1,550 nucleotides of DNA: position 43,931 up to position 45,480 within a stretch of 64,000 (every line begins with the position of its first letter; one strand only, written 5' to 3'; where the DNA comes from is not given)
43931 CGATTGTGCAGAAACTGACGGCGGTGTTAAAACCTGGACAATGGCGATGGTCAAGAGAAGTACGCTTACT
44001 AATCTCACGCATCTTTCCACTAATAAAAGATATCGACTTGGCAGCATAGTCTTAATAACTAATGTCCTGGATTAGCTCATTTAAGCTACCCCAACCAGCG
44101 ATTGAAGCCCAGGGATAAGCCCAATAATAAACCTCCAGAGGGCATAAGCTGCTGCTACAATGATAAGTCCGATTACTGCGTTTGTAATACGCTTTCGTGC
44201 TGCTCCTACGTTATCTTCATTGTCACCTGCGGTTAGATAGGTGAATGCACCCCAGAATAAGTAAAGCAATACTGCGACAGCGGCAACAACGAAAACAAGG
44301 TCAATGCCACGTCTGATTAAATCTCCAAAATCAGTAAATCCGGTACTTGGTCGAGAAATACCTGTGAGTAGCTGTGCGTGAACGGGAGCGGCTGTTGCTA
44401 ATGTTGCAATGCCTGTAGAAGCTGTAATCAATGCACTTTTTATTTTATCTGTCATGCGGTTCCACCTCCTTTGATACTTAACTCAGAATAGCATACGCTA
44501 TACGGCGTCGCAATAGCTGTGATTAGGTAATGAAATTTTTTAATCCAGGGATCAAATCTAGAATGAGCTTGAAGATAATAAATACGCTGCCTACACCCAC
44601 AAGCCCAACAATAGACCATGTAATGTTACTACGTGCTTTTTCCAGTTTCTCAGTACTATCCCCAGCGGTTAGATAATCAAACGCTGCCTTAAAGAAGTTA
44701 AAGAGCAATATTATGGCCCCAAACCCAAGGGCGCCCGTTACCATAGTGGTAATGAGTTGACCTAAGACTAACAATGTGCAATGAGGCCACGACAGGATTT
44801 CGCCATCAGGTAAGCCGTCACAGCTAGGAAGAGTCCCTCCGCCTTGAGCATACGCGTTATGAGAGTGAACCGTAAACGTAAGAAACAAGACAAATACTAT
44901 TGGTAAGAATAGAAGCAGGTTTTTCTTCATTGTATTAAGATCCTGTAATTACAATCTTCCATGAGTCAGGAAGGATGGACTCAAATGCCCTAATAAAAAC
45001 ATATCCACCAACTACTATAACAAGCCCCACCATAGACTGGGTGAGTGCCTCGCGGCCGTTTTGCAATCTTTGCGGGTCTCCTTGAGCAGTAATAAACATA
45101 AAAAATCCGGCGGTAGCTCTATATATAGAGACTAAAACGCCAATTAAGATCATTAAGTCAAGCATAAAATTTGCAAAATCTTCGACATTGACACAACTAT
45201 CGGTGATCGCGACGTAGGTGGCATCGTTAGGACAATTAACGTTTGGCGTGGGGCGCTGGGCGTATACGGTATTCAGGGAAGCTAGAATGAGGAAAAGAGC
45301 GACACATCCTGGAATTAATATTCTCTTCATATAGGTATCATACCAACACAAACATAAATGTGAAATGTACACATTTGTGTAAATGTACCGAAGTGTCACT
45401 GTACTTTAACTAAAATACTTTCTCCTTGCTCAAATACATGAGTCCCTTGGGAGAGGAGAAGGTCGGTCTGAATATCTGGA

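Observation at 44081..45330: Three tandem, divergent VirB2-like pilin paralogs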

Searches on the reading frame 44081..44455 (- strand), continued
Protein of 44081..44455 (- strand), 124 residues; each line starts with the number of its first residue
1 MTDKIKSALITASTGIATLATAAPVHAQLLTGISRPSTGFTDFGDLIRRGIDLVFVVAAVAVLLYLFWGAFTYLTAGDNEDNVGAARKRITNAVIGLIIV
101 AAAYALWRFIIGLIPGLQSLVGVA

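Call 37: fold_search(model_id=the predicted structure, library=pdb)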
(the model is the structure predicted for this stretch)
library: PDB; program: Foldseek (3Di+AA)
matches with E <= 10: 98; with E <= 0.001: 0
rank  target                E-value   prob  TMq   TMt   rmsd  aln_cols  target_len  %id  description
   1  3epv_C                1.8e+00  0.80  0.48  0.56   4.6        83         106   14  X-ray Structure of the Metal-sensor CnrX in both the Apo- and Copper-bound Forms (released 2008-11-25)
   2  8dfu_0                2.5e+00  0.51  0.43  0.60   7.4        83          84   16  Cryo-EM structure of conjugation pili from Aeropyrum pernix (released 2023-03-22)
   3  2y3h_D                2.8e+00  0.66  0.49  0.56   4.6        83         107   14  E63Q mutant of Cupriavidus metallidurans CH34 CnrXs (released 2011-03-30)
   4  1skv_A                3.2e+00  0.20  0.25  0.46   5.7        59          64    8  Crystal Structure of D-63 from Sulfolobus Spindle Virus 1 (released 2004-07-13)
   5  6suw_b                3.4e+00  0.16  0.31  0.41   7.8        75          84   15  Crystal structure of Rhodospirillum rubrum Rru_A0973 E31A variant (released 2020-09-23)
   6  2y3h_B                3.6e+00  0.57  0.48  0.54   5.1        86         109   14  E63Q mutant of Cupriavidus metallidurans CH34 CnrXs (released 2011-03-30)
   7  9rgx_A                3.6e+00  0.44  0.42  0.52   5.9        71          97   13  X-ray crystal structure of a de novo designed single-chain antiparallel 3-helix coiled-coil bundle, sc-apCC3-ACW (released 2025-09-03)
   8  6wcz_A                3.6e+00  0.33  0.44  0.17   4.6        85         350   16  CryoEM structure of full-length ZIKV NS5-hSTAT2 complex (released 2020-07-08)
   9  2y3h_C                3.8e+00  0.72  0.45  0.52   2.5        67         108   13  E63Q mutant of Cupriavidus metallidurans CH34 CnrXs (released 2011-03-30)
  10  6suw_U                3.8e+00  0.15  0.31  0.39   7.8        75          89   15  Crystal structure of Rhodospirillum rubrum Rru_A0973 E31A variant (released 2020-09-23)
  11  2y39                  4.1e+00  0.51  0.48  0.53   4.9        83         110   14  Ni-bound form of Cupriavidus metallidurans CH34 CnrXs (released 2011-03-30)
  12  6o3e_A                4.1e+00  0.28  0.37  0.10   3.2        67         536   18  mouse aE-catenin 82-883 (released 2019-11-13)
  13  8d06_A                4.3e+00  0.57  0.41  0.73   2.1        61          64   10  Hallucinated C3 protein assembly HALC3_104 (released 2022-09-28)
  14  3zg1_A                4.6e+00  0.63  0.45  0.50   2.7        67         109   13  NI-BOUND FORM OF M123A MUTANT OF CUPRIAVIDUS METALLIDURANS CH34 CNRXS (released 2013-10-23)
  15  4wwb                  4.6e+00  0.63  0.45  0.49   2.6        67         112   13  High-resolution structure of the Ni-bound form of the Y135F mutant of C. metallidurans CnrXs (released 2015-02-11)
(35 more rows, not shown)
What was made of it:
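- On TrbC/VirB2 (Pfam PF04956): The Aeropyrum conjugation pilus 8dfu ranked second at E 2.5 with TM 0.43/0.60 (call 37).
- A helical hairpin is too simple a fold to discriminate (call 37). The fold search is non-discriminating (call 37).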

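Call 38: search_protein_families(library=pfam, alignment_id=A4, max_evalue=0.01)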
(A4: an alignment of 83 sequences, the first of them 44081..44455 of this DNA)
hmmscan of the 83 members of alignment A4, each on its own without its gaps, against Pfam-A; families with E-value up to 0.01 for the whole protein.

A. member 1, window:44081-44455:- (124 aa): 2 families
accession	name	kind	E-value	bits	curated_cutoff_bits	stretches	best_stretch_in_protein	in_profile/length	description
PF18895.5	T4SS_pilin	-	1.9e-09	37.9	26.6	1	47-109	9-70/71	Type IV secretion system pilin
PF25592.1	DUF7937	-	0.00049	19.5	31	1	19-109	250-335/402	Domain of unknown function (DUF7937)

B. families by the number of members that match (of 83 scanned): 28 families (the first 25 are shown)
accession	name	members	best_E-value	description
PF18895.5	T4SS_pilin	83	2.7e-15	Type IV secretion system pilin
PF04956.18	TrbC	19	4.6e-07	TrbC/VIRB2 pilin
PF02322.20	Cyt_bd_oxida_II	13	0.00015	Cytochrome bd terminal oxidase subunit II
PF19607.4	DUF6112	8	5e-06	Family of unknown function (DUF6112)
PF04290.18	DctQ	7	0.0011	Tripartite ATP-independent periplasmic transporters, DctQ component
PF00902.23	TatC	3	0.00044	Sec-independent protein translocase protein (TatC)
PF02674.22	Colicin_V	2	0.00012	Colicin V production protein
PF20970.2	MASE10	2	0.00017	MASE10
PF02417.20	Chromate_transp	2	0.00023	Chromate transporter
PF07331.16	TctB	2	0.00041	Tripartite tricarboxylate transporter TctB family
PF25592.1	DUF7937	2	0.00049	Domain of unknown function (DUF7937)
PF05987.18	DUF898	2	0.0017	Bacterial protein of unknown function (DUF898)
PF19660.4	DUF6163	2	0.0053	Family of unknown function (DUF6163)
PF04893.22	Yip1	1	7.9e-06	Yip1 domain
PF09933.14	DUF2165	1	0.00031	Predicted small integral membrane protein (DUF2165)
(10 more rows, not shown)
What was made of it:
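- All 83 aligned relatives match PF18895 and 19 also match TrbC/VirB2 (call 38).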

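Call 48: search_protein_families(library=ncbifam, alignment_id=A4, max_evalue=0.001)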
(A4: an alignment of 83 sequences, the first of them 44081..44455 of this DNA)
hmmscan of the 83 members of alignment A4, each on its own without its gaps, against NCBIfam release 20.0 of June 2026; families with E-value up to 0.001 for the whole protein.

A. member 1, window:44081-44455:- (124 aa): 1 family
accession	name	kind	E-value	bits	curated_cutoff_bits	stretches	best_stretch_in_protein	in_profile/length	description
NF045849.1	ICE_MMCAP2_0565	equivalog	8.3e-06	25.4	40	1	53-114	19-80/80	Mbov_0395 family pilin-like conjugal transfer protein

B. families by the number of members that match (of 83 scanned): 8 families
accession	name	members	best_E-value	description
NF045849.1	ICE_MMCAP2_0565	62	1.7e-12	Mbov_0395 family pilin-like conjugal transfer protein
NF045848.1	MMCAP2_0566_fam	4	0.00022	MMCAP2_0566 family conjugal transfer protein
NF008407.0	PRK11228.1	2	0.00042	iron-dicitrate ABC transporter permease FecC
NF005621.0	PRK07375.1-6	1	6.7e-05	putative monovalent cation/H+ antiporter subunit C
NF005086.0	PRK06521.1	1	8.3e-05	hydrogenase 4 subunit B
NF011428.0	PRK14856.1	1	0.00049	sodium/proton antiporter NhaA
TIGR00776.1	RhaT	1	0.00061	RhaT/GlcU family sugar-proton symporter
NF046050.1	CPBP_fam_MroQ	1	0.00087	intramembrane glutamic endopeptidase MroQ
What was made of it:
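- On NCBIfam NF045849 Mbov_0395 pilin-like conjugal transfer protein: 62 of 83 relatives match at E <= 1e-3 (call 48).
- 62 of 83 match the Mycoplasma ICE pilin-like family NF045849 (call 48).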

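Call 54: find_encoding_contigs(protein=P0012, flank=8000, max_places=2)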
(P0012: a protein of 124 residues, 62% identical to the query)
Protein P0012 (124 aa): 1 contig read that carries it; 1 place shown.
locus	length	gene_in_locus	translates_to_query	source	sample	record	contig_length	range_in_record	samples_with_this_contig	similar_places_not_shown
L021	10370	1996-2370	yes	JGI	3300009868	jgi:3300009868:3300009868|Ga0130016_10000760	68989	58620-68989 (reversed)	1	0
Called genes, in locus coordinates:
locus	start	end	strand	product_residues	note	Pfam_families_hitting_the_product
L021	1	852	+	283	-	?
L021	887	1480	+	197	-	-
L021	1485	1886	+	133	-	-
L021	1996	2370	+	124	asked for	PF18895:T4SS_pilin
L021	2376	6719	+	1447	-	-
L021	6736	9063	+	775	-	-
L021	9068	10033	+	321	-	-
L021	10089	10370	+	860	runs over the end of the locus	-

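Call 55: find_encoding_contigs(protein=P0014, flank=8000, max_places=2)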
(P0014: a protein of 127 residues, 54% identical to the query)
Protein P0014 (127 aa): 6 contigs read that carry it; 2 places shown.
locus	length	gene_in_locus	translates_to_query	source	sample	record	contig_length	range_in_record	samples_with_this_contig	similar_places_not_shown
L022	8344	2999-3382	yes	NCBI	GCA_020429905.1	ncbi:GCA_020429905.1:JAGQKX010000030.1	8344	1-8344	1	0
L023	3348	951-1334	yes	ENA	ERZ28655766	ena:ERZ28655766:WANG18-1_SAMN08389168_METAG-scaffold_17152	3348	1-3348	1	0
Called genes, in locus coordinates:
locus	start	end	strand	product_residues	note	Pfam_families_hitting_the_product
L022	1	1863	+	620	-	PF10060:DUF2298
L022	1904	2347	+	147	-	PF18895:T4SS_pilin (weak)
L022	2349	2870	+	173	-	-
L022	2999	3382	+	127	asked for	PF18895:T4SS_pilin (weak)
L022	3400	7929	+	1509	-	-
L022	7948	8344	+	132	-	?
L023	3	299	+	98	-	?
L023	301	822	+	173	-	-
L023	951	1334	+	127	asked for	PF18895:T4SS_pilin (weak)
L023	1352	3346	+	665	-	?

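Call 56: find_encoding_contigs(protein=P0015, flank=8000, max_places=2)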
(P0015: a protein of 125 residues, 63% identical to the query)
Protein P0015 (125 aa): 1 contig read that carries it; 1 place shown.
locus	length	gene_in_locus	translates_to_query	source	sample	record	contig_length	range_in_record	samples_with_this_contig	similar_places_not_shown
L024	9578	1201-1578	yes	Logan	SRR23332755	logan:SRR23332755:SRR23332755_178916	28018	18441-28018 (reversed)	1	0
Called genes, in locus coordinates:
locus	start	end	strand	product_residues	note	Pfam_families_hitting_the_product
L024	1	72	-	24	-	?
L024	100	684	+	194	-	-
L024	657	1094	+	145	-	PF18895:T4SS_pilin (weak)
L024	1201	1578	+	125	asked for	PF18895:T4SS_pilin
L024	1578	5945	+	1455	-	-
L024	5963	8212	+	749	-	-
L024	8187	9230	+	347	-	-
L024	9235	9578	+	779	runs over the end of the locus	PF01551:Peptidase_M23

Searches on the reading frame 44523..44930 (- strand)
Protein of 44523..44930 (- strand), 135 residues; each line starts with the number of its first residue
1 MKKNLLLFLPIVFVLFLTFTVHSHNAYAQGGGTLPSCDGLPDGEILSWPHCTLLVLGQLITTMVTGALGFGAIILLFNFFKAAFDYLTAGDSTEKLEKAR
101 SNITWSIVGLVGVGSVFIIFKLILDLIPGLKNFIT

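Call 4: search_protein_families(library=pfam, proteins=[window:44523-44930:-], max_evalue=0.1)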
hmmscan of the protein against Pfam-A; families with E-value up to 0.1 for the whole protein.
window:44523-44930:- (135 aa): 2 families
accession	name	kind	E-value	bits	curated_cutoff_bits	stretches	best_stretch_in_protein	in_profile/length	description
PF18895.5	T4SS_pilin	-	1.1e-06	29.1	26.6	1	61-123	10-71/71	Type IV secretion system pilin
PF04956.18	TrbC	-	0.089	13.4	27.9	0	4-74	6-70/98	TrbC/VIRB2 pilin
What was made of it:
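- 44523..44930 (-): pilB-type pilin, 135 aa. Signal peptide (cleavage inferred after NAYA28). Conserved Cys37-x13-Cys51. Two-helix hairpin. The start codon lies 4 nt after the pilC stop. PF18895 29.1 bits, above the cut-off (call 4).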

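Call 34: search_protein_families(library=ncbifam, proteins=[window:44523-44930:-], max_evalue=0.01)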
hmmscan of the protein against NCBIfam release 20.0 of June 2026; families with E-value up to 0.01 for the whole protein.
window:44523-44930:- (135 aa): 1 family
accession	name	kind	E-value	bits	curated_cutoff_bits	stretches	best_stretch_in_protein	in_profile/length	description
NF045849.1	ICE_MMCAP2_0565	equivalog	1.6e-05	24.5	40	1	57-126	10-79/80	Mbov_0395 family pilin-like conjugal transfer protein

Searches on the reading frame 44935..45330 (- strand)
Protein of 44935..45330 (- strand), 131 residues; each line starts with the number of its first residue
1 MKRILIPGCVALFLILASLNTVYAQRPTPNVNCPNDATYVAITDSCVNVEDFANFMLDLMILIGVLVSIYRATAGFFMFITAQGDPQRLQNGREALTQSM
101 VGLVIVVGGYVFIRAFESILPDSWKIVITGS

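Call 4: search_protein_families(library=pfam, proteins=[window:44935-45330:-], max_evalue=0.1)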
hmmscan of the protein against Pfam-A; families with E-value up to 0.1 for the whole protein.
window:44935-45330:- (131 aa): 3 families
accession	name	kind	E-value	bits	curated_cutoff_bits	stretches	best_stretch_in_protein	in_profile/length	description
PF18895.5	T4SS_pilin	-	0.00081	19.9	26.6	1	60-107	17-62/71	Type IV secretion system pilin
PF16943.10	T4SS_CagC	-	0.02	15.5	27.9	0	81-126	30-77/119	Cag pathogenicity island, type IV secretory system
PF12442.13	DUF3681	-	0.022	15.7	24.3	1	51-108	36-91/96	Protein of unknown function (DUF3681)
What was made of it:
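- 44935..45330 (-): pilC-type pilin, 131 aa. Signal peptide (cleavage inferred after TVYA25). Disulfide-candidate Cys33/Cys46 flank a predicted beta-hairpin. Helices 49-80 and 86-119. PF18895 19.9 bits, E 8e-4, below the 26.6-bit cut-off (call 4).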

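Call 34: search_protein_families(library=ncbifam, proteins=[window:44935-45330:-], max_evalue=0.01)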
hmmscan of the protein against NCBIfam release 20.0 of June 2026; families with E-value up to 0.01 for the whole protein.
window:44935-45330:- (131 aa): 2 families
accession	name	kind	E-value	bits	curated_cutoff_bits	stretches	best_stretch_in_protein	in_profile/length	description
NF005086.0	PRK06521.1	equivalog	8.3e-05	21.2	667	1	37-129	66-155/669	hydrogenase 4 subunit B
NF045849.1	ICE_MMCAP2_0565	equivalog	0.0032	17.1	40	0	59-119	20-79/80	Mbov_0395 family pilin-like conjugal transfer protein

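Call 50: predict_structure(alignment_id=A5)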
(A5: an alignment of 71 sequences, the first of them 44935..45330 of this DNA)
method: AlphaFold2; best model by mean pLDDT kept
length: 131 residues; sequences in the alignment: 71
mean_pLDDT: 83.3   pTM: 0.60
mean pLDDT of the five models: 83.3, 81.0, 79.6, 78.7, 78.7
residues with pLDDT >= 90: 56; 70-90: 51; 50-70: 23; < 50: 1
segments of 3 or more residues with pLDDT < 50: none
pLDDT, mean of each block of 10 residues (from residue 1): 64 74 67 82 82 88 93 94 96 95 94 90 67 44
secondary structure, 60 per line:
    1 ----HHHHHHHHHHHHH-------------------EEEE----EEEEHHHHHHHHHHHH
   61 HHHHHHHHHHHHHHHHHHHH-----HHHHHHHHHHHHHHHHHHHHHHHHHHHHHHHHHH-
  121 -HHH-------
elements in order: H5-17 E37-40 E45-48 H49-80 H86-119
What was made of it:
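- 44935..45330 (-): AF2 mean pLDDT 83.3 (call 50).
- On Pfam PF18895 T4SS_pilin: The AF2 model has the same hairpin (call 50).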
